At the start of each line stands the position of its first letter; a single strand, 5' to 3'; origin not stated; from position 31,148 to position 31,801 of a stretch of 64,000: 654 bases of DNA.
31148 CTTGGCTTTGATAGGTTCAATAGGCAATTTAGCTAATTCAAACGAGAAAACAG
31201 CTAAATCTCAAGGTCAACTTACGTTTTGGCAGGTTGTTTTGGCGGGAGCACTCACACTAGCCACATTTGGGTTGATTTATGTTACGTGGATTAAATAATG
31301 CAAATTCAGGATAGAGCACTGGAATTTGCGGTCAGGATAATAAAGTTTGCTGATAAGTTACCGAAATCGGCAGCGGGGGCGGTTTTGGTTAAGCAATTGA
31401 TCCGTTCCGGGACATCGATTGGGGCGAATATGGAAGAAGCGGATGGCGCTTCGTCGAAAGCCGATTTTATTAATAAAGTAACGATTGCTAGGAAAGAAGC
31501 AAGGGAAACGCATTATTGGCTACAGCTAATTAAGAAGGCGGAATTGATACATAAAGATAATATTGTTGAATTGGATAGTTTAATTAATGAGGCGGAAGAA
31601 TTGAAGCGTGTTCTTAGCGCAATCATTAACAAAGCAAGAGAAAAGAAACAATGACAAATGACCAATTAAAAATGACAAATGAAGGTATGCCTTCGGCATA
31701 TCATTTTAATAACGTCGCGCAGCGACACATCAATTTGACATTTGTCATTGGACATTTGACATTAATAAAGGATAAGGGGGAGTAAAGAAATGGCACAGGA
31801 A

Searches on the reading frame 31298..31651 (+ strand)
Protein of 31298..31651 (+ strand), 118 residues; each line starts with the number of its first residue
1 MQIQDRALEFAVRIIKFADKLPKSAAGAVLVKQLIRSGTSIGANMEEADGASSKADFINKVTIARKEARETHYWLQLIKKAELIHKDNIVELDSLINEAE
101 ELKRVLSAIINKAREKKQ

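Call 85: search_protein_families(library=pfam, proteins=[window:31298-31651:+])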
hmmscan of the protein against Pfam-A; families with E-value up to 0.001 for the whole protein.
window:31298-31651:+ (118 aa): 1 family
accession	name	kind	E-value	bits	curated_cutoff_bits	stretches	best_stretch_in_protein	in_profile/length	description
PF05635.17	23S_rRNA_IVP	-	2.2e-24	86.1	33.8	1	2-106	4-104/106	23S rRNA-intervening sequence protein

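Call 91: find_homologous_proteins(query=window:31298-31651:+)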
Query window:31298-31651:+ (118 aa): 5928 proteins with E <= 0.001 among 5947 candidates; the best 120 are listed.
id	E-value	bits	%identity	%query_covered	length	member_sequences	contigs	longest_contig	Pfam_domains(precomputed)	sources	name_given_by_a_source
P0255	2.0e-62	226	96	100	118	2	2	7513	PF05635.18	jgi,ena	-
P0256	2.2e-59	216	92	99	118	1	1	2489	PF05635.18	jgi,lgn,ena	-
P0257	2.6e-58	213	92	99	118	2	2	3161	PF05635.18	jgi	jgi:four helix bundle protein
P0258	2.1e-57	210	89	99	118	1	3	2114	PF05635.18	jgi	jgi:four helix bundle protein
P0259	8.3e-57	208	88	99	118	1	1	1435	PF05635.18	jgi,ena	-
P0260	1.3e-55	204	87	100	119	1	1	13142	PF05635.18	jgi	jgi:four helix bundle protein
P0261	4.1e-55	202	88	100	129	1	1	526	PF05635.18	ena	-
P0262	8.4e-55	201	86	99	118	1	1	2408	PF05635.18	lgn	-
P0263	2.9e-54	200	85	99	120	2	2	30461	PF05635.18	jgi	-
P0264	4.8e-54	199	87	99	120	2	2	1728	PF05635.18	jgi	jgi:four helix bundle protein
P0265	1.4e-51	191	81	99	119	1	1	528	PF05635.18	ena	-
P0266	1.6e-50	188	84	97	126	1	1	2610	PF05635.18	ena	-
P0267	4.6e-50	186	81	99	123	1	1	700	PF05635.18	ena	-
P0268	1.5e-49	184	80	99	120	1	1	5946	PF05635.18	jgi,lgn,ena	-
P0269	1.8e-49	184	76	100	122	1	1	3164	PF05635.18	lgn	-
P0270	7.3e-49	182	77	99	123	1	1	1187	PF05635.18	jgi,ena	-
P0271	2.6e-48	180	79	100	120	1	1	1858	PF05635.18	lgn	-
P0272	3.8e-48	180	78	99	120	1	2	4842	PF05635.18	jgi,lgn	jgi:four helix bundle protein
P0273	4.0e-48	180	76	100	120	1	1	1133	PF05635.18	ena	-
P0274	2.6e-47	177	74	100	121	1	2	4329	PF05635.18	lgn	-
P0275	7.2e-47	176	79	98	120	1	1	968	PF05635.18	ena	-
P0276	1.5e-46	175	78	99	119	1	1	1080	PF05635.18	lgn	-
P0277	1.8e-46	175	78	97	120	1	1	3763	PF05635.18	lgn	-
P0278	2.5e-46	174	72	100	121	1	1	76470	PF05635.18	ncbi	ncbi:MAG: four helix bundle protein [bacterium]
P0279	2.5e-46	174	76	99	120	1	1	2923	PF05635.18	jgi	-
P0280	7.9e-46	172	75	98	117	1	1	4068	PF05635.18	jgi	jgi:four helix bundle protein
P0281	8.6e-46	172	86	85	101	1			PF05635.18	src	-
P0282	1.5e-45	172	74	98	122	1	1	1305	PF05635.18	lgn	-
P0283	1.7e-45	171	74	98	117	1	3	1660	PF05635.18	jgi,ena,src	-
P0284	1.8e-45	171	69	99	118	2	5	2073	PF05635.18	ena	-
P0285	1.9e-45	171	74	98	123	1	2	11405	PF05635.18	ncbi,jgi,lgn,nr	ncbi:MAG: four helix bundle protein [Candidatus Saganbacteria bacterium]|nr:four helix bundle protei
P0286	3.6e-45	170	75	98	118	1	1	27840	PF05635.18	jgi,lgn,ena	-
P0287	9.6e-45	169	72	98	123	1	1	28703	PF05635.18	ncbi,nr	ncbi:MAG: four helix bundle protein [Candidatus Margulisbacteria bacterium]|nr:four helix bundle pro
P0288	1.1e-44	169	73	98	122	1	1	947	PF05635.18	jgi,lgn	jgi:four helix bundle protein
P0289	1.2e-44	169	72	99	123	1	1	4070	PF05635.18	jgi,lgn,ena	-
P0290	1.5e-44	168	70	98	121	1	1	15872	PF05635.18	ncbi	ncbi:MAG: four helix bundle protein [bacterium]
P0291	1.5e-44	168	73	98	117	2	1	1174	PF05635.18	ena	-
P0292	1.8e-44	168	75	99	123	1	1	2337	PF05635.18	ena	-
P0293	2.2e-44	168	74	98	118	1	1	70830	PF05635.18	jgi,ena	-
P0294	1.5e-43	165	74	99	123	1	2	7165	PF05635.18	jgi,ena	-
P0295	1.7e-43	165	88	83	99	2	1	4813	PF05635.18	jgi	jgi:four helix bundle protein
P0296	1.8e-43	165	70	98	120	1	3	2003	PF05635.18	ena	-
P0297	2.5e-43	164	71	100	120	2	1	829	PF05635.18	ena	-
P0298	5.0e-43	163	72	99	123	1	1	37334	PF05635.18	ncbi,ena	-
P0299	7.7e-43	163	71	97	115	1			PF05635.18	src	-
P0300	1.2e-42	162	69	97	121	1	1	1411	PF05635.18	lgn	-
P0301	1.2e-42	162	72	98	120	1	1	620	PF05635.18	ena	-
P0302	3.7e-42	161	73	99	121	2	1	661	PF05635.18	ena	-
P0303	5.7e-42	160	71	97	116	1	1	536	PF05635.18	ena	-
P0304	6.4e-42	160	69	99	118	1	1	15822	PF05635.18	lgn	-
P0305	9.8e-42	159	69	97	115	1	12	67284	PF05635.18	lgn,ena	-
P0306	1.4e-41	159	67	100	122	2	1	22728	PF05635.18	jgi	jgi:four helix bundle protein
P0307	1.4e-41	159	67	100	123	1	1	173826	PF05635.18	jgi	jgi:four helix bundle protein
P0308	2.0e-41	158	68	97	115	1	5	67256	PF05635.18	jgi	-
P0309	2.1e-41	158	70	99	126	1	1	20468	PF05635.18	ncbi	ncbi:MAG: four helix bundle protein [Candidatus Margulisiibacteriota bacterium]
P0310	2.3e-41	158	69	99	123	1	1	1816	PF05635.18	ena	-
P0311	2.5e-41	158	68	97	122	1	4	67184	PF05635.18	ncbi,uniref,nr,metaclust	ncbi:hypothetical protein A2291_02850 [candidate division WOR-1 bacterium RIFOXYB2_FULL_42_35]|unire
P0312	6.4e-41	157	70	97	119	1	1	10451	PF05635.18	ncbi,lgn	-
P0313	9.5e-41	156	64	100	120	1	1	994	PF05635.18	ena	-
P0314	1.2e-40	156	69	99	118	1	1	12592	PF05635.18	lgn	-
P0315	1.5e-40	156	78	87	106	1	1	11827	PF05635.18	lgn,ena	-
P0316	1.6e-40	155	69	99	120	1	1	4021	PF05635.18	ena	-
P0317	2.8e-40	155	66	100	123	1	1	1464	PF05635.18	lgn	-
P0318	3.0e-40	155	69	98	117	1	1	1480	PF05635.18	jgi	jgi:four helix bundle protein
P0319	3.2e-40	154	65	97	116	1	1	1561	PF05635.18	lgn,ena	-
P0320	4.6e-40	154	65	100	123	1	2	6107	PF05635.18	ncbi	-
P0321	4.6e-40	154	67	99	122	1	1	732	PF05635.18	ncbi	-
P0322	5.7e-40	154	71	91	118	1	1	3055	PF05635.18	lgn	-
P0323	4.5e-39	151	64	100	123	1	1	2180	PF05635.18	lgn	-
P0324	5.7e-39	150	67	96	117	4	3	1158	PF05635.18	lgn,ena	-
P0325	6.2e-38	147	86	75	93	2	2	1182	PF05635.18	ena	-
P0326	1.1e-37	146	73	86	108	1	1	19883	PF05635.18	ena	-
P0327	1.3e-37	146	66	99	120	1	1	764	PF05635.18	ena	-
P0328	1.4e-37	146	70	90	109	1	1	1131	PF05635.18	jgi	-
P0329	5.0e-34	135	62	98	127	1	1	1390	PF05635.18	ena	-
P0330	8.5e-34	134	59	99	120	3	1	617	PF05635.18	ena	-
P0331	1.5e-33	133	76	72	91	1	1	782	PF05635.18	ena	-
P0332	2.3e-33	132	58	95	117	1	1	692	PF05635.18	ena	-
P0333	3.3e-33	132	59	95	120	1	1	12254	PF05635.18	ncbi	ncbi:MAG: four helix bundle protein [Thermosphaera sp.]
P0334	5.5e-33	131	59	98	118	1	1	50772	PF05635.18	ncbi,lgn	-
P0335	3.7e-32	129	59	97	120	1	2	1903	PF05635.18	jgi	jgi:four helix bundle protein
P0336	5.1e-32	128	58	97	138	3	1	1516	PF05635.18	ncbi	-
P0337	1.3e-31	127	59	97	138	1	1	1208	PF05635.18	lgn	-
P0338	2.3e-31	126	58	96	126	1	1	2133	PF05635.18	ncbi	-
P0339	3.8e-31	125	56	99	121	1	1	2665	PF05635.18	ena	-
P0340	7.9e-31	124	56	98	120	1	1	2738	PF05635.18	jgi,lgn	jgi:four helix bundle protein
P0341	8.7e-31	124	57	97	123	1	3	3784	PF05635.18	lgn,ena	-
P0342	1.0e-30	124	84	64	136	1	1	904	PF05635.18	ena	-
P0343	1.2e-30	124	54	98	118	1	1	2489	PF05635.18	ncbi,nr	ncbi:MAG: four helix bundle protein [Ignavibacteriales bacterium]|nr:four helix bundle protein [Igna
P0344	1.7e-30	123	61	97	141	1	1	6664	PF05635.18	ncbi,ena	-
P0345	2.1e-30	123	57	95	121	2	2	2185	PF05635.18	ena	-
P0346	2.4e-30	123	58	97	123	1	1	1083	PF05635.18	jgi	-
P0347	2.4e-30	123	58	97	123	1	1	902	PF05635.18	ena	-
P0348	2.7e-30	123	57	86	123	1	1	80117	PF05635.18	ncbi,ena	-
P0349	6.3e-30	121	56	97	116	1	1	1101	PF05635.18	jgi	jgi:four helix bundle protein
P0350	8.7e-30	121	54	93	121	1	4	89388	PF05635.18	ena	-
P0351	8.7e-30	121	57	97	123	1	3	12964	PF05635.18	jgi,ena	-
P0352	9.7e-30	121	56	97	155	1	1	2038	PF05635.18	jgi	jgi:four helix bundle protein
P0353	1.1e-29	121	54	97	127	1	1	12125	PF05635.18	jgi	jgi:four helix bundle protein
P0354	1.2e-29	121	55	98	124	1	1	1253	PF05635.18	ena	-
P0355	1.3e-29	120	88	62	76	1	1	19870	PF05635.18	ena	-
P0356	2.0e-29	120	54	98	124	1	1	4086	PF05635.18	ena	-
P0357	2.0e-29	120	55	97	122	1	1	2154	PF05635.18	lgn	-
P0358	2.1e-29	120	52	98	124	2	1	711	PF22296.3,PF05635.18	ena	-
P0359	2.2e-29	120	53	92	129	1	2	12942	PF05635.18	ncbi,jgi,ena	-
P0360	2.2e-29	120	55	95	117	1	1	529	PF05635.18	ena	-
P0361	2.7e-29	119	55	97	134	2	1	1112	PF05635.18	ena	-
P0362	2.7e-29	119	53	95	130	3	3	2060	PF05635.18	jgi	jgi:four helix bundle protein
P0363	2.8e-29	119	56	97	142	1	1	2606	PF05635.18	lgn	-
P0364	2.9e-29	119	52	96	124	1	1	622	PF05635.18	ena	-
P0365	3.3e-29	119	52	96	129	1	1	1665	PF05635.18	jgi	-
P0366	3.9e-29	119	56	97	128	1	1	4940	PF05635.18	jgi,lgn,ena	-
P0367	4.5e-29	119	51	98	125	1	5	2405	PF05635.18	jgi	jgi:four helix bundle protein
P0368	5.9e-29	118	54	96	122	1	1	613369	PF05635.18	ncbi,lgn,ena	-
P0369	6.7e-29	118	57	95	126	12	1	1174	PF05635.18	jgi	jgi:four helix bundle protein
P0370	7.3e-29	118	55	93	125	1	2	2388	PF05635.18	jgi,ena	-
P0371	8.5e-29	118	54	97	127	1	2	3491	PF05635.18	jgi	-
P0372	1.1e-28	117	52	97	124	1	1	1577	PF05635.18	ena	-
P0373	1.2e-28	117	51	100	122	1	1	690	PF05635.18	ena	-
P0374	1.2e-28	117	56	97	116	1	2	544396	PF05635.18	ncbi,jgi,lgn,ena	ncbi:MAG: four helix bundle protein [Candidatus Margulisiibacteriota bacterium]|jgi:four helix bundl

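Call 92: find_encoding_contigs(protein=P0305, flank=2500, max_places=10)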
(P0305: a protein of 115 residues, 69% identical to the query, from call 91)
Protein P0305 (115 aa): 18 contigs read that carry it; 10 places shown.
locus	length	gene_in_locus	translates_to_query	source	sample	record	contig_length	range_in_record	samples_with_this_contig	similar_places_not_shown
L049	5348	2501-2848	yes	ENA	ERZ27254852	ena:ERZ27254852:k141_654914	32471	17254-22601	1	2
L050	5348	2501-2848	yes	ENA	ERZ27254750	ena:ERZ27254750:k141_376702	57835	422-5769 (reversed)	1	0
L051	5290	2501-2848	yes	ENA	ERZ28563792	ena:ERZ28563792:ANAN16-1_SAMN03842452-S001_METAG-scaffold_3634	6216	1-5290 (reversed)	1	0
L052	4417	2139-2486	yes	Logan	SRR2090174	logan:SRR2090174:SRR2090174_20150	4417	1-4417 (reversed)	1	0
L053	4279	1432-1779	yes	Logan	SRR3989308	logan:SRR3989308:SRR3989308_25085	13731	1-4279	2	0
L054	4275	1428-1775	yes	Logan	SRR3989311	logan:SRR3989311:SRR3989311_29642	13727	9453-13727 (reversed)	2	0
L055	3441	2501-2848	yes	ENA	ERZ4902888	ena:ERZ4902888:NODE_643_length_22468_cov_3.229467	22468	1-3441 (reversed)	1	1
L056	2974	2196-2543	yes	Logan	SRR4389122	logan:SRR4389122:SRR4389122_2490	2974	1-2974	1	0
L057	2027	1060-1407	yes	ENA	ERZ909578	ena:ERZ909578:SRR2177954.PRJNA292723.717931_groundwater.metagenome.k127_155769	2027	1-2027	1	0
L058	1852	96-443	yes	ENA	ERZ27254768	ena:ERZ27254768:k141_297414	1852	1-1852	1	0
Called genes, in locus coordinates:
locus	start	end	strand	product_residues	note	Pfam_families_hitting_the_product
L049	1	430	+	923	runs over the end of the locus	PF03699:UPF0182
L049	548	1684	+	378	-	PF00988:CPSase_sm_chain, PF00117:GATase, PF07722:Peptidase_C26 (faint)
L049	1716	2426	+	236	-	PF13676:TIR_2 (faint), PF08937:ThsB_TIR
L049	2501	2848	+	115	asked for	PF05635:23S_rRNA_IVP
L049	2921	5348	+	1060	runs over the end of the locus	PF25596:CPSase_L_D1, PF02786:CPSase_L_D2, PF07478:Dala_Dala_lig_C (weak), PF02787:CPSase_L_D3, PF25596:CPSase_L_D1, PF02786:CPSase_L_D2, PF02222:ATP-grasp, PF02142:MGS, +4 more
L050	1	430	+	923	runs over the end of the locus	PF03699:UPF0182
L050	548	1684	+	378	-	PF00988:CPSase_sm_chain, PF00117:GATase, PF07722:Peptidase_C26 (faint)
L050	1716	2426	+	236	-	PF13676:TIR_2 (faint), PF08937:ThsB_TIR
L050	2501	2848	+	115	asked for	PF05635:23S_rRNA_IVP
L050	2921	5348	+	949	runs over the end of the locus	?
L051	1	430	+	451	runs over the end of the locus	?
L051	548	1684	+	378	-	PF00988:CPSase_sm_chain, PF00117:GATase, PF07722:Peptidase_C26 (faint)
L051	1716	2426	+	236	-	PF13676:TIR_2 (faint), PF08937:ThsB_TIR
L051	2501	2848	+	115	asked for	PF05635:23S_rRNA_IVP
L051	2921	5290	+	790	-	?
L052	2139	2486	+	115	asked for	PF05635:23S_rRNA_IVP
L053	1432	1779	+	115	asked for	PF05635:23S_rRNA_IVP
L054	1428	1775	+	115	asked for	PF05635:23S_rRNA_IVP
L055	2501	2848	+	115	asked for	PF05635:23S_rRNA_IVP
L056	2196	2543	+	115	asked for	PF05635:23S_rRNA_IVP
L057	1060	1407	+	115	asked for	PF05635:23S_rRNA_IVP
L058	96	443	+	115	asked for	PF05635:23S_rRNA_IVP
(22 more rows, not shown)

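Call 97: search_dna_similar(query=window:31298-31651:+, collection=plasmids, mode=protein, max_rows=40, max_evalue=1e-8)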
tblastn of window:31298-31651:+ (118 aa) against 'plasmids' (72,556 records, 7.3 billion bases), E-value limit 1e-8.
Records with a match: 31; places in all: 39; records where one place covers at least 80% of the query: 31.
Best place of each record, by identity: <60% 31.
By first word of the organism name: Nostoc 16; Planktothrix 3; Candidatus 2; Anabaena 1; Aulosira 1; Dolichospermum 1; Euhalothece 1; Pseudanabaena 1; Treponema 1; Chondrinema 1; and 3 more.
By predicted mobility (MOB-suite, as given by PLSDB): non-mobilizable 18; conjugative 8; mobilizable 5.
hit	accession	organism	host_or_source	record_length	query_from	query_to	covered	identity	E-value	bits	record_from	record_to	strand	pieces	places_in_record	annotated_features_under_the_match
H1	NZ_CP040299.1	Nostoc sp. TCL26-01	Leiosporoceros dussii,pure culture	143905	3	110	92%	56.0%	7e-28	112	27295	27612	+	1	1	four helix bundle protein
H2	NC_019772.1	Anabaena cylindrica PCC 7122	water, most likely pond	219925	3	110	92%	54.1%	9e-27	109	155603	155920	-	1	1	four helix bundle protein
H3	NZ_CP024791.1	Nostoc flagelliforme CCNUN1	cell culture,desert soil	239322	5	116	95%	50.4%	5e-23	99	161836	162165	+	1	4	four helix bundle protein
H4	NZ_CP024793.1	Nostoc flagelliforme CCNUN1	cell culture,desert soil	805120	5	116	95%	50.4%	5e-23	99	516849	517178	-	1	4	four helix bundle protein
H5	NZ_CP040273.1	Nostoc sp. C052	Blasia pusilla,pure culture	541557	5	116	95%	50.4%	8e-23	99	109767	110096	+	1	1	four helix bundle protein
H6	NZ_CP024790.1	Nostoc flagelliforme CCNUN1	cell culture,desert soil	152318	3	115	96%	49.1%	5e-26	107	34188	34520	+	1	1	four helix bundle protein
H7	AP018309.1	Aulosira laxa NIES-50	-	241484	2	117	98%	47.0%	1e-24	103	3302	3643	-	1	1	hypothetical protein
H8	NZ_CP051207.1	Dolichospermum flos-aquae CCAP 1403/13F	cell culture,freshwater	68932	1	116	98%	45.4%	8e-21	93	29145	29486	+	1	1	four helix bundle protein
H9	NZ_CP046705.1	Nostoc sp. ATCC 53789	-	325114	1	116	98%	44.5%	3e-21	94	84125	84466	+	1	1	four helix bundle protein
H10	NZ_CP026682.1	Nostoc sp. 'Peltigera membranacea cyanobiont' N6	Lichen thallus,Peltigera membranacea ...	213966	1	116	98%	44.5%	7e-21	93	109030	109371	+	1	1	four helix bundle protein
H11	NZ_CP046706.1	Nostoc sp. ATCC 53789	-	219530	1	116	98%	44.5%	8e-21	93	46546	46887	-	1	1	four helix bundle protein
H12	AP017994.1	Planktothrix agardhii NIES-204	-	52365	1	118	100%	43.2%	1e-20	92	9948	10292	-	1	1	hypothetical protein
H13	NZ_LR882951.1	Planktothrix agardhii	-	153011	1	118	100%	43.2%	1e-20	92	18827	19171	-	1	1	four helix bundle protein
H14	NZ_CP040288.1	Nostoc sp. C057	Phaeoceros,pure culture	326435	1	116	98%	43.7%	7e-20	90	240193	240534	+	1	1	four helix bundle protein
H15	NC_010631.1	Nostoc punctiforme PCC 73102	-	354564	3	116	97%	44.4%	2e-20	92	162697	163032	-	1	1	four helix bundle protein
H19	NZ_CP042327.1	Euhalothece natronophila Z-M001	cell culture,soda lake Magadi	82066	3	117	97%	43.5%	3e-20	91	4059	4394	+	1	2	four helix bundle protein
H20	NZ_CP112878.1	Pseudanabaena galeata CCNP1313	-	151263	1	116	98%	43.1%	4e-22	97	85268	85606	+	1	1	four helix bundle protein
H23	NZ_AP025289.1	Treponema saccharophilum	-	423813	3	118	98%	39.7%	8e-20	90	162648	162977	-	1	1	four helix bundle protein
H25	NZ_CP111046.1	Chondrinema litorale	Seaweed,red alga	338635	6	117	95%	40.2%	4e-18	85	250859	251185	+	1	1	four helix bundle protein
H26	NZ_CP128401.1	Candidatus Chlorohelix allophototropha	Single colony of Candidatus Chlorohelix ...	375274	3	116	97%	39.5%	1e-16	81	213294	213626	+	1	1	four helix bundle protein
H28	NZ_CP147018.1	Bernardetia sp. Wsw4-3y2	Red alga,Red algae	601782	3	116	97%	38.6%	7e-18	84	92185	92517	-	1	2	four helix bundle protein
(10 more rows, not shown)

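Call 98: get_annotated_region(hit=H1, flank=5000)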
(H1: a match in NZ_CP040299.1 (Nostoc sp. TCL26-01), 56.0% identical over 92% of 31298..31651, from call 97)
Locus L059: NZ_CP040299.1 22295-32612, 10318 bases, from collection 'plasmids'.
description: Nostoc sp. TCL26-01 plasmid pTCL26-01_B, complete sequence
organism: Nostoc sp. TCL26-01 (NCBI taxid 2576904)
taxonomy: Bacteria; Cyanobacteriota; Cyanophyceae; Nostocales; Nostocaceae; Nostoc; Nostoc sp. TCL26-01
host: -; source: Leiosporoceros dussii,pure culture; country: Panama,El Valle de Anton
typing (MOB-suite, as given by PLSDB): mobilizable; relaxase MOBV
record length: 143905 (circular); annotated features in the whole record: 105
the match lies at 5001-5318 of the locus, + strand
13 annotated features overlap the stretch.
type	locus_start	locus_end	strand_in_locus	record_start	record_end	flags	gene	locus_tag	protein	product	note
CDS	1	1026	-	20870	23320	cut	cas10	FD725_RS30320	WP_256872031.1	type III-B CRISPR-associated protein Cas10/Cmr2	GO:0043571 - maintenance of CRISPR repeat elements [Evidence IEA]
CDS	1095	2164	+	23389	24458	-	-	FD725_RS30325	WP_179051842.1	ISKra4 family transposase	-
CDS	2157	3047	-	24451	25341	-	-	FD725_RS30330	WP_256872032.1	type III-B CRISPR-associated protein Cas10/Cmr2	-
CDS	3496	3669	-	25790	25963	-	-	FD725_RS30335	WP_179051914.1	hypothetical protein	-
CDS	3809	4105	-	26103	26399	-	-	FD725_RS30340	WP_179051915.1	hypothetical protein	-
CDS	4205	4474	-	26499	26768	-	-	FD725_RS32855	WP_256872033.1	hypothetical protein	-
CDS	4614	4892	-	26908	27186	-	cas2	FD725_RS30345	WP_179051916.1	CRISPR-associated endonuclease Cas2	GO:0043571 - maintenance of CRISPR repeat elements [Evidence IEA]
CDS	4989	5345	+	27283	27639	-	-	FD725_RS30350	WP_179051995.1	four helix bundle protein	-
CDS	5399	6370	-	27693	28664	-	cas1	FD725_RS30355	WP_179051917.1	CRISPR-associated endonuclease Cas1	GO:0043571 - maintenance of CRISPR repeat elements [Evidence IEA]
CDS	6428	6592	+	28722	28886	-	-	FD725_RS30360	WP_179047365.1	hypothetical protein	-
CDS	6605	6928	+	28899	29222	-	-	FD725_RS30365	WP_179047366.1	helix-turn-helix domain-containing protein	-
CDS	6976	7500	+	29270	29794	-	-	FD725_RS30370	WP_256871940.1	IS630 family transposase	-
CDS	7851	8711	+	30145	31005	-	-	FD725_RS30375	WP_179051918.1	DUF4351 domain-containing protein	-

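Call 99: get_annotated_region(hit=H2, flank=5000)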
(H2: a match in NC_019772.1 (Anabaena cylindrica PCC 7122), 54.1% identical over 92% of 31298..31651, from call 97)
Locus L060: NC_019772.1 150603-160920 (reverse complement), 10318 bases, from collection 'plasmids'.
description: Anabaena cylindrica PCC 7122 plasmid pANACY.01, complete sequence
organism: Anabaena cylindrica PCC 7122 (NCBI taxid 272123)
taxonomy: Bacteria; Cyanobacteriota; Cyanophyceae; Nostocales; Nostocaceae; Anabaena; Anabaena cylindrica; Anabaena cylindrica PCC 7122
host: -; source: water, most likely pond; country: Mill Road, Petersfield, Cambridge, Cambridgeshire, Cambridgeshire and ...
typing (MOB-suite, as given by PLSDB): conjugative; replicon rep_cluster_345; relaxase MOBP; mating-pair formation MPF_T
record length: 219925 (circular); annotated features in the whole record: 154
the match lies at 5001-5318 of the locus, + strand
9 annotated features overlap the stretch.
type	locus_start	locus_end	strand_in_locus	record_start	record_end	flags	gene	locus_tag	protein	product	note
CDS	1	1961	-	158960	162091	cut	-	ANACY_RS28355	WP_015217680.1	type III-B CRISPR-associated protein Cas10/Cmr2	-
CDS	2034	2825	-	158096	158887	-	-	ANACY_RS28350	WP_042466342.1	Rpn family recombination-promoting nuclease/putative transposase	-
CDS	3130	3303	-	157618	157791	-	-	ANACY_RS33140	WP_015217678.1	hypothetical protein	-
CDS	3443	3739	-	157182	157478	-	-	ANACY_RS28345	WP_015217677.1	hypothetical protein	-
CDS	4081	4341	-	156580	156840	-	-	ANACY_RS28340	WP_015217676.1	hypothetical protein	-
CDS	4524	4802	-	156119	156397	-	cas2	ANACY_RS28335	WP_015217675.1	CRISPR-associated endonuclease Cas2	GO:0043571 - maintenance of CRISPR repeat elements [Evidence IEA]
CDS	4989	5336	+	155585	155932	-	-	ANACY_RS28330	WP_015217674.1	four helix bundle protein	-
CDS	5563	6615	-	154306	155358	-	cas1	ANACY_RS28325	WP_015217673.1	CRISPR-associated endonuclease Cas1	GO:0043571 - maintenance of CRISPR repeat elements [Evidence IEA]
CDS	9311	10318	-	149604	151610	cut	cas1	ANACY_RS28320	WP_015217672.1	CRISPR-associated endonuclease Cas1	GO:0043571 - maintenance of CRISPR repeat elements [Evidence IEA]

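Call 100: get_annotated_region(hit=H3, flank=5000)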
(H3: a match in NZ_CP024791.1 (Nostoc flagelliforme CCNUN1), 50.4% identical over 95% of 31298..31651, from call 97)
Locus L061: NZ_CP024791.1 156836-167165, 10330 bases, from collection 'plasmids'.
description: Nostoc flagelliforme CCNUN1 plasmid pNFSY06, complete sequence
organism: Nostoc flagelliforme CCNUN1 (NCBI taxid 2038116)
taxonomy: Bacteria; Cyanobacteriota; Cyanophyceae; Nostocales; Nostocaceae; Nostoc; Nostoc flagelliforme; Nostoc flagelliforme CCNUN1
host: -; source: cell culture,desert soil; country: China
typing (MOB-suite, as given by PLSDB): non-mobilizable; replicon rep_cluster_1622,rep_cluster_317
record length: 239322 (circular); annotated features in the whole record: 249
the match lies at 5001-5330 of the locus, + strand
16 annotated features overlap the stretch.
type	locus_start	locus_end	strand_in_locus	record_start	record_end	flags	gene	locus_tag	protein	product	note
CDS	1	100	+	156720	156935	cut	-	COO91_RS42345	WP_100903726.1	hypothetical protein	-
CDS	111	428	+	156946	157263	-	-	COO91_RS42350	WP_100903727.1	hypothetical protein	-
CDS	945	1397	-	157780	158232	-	-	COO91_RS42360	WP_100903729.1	hypothetical protein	-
CDS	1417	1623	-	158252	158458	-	-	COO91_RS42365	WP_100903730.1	hypothetical protein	-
CDS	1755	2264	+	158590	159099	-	-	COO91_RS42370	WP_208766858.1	hypothetical protein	-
CDS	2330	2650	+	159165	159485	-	-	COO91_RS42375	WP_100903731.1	hypothetical protein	-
CDS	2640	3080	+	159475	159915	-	-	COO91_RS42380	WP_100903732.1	hypothetical protein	-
CDS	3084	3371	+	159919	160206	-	-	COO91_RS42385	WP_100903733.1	hypothetical protein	-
CDS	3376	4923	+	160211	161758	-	-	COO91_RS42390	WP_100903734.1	hypothetical protein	-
CDS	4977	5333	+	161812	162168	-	-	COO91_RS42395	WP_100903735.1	four helix bundle protein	-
CDS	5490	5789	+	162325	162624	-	-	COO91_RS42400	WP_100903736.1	hypothetical protein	-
CDS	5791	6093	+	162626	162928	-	-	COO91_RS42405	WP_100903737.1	hypothetical protein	-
CDS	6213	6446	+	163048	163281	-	-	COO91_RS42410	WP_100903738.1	hypothetical protein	-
CDS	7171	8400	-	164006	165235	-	-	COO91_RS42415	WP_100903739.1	AIPR family protein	-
CDS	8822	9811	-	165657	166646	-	-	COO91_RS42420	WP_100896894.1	AAA family ATPase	-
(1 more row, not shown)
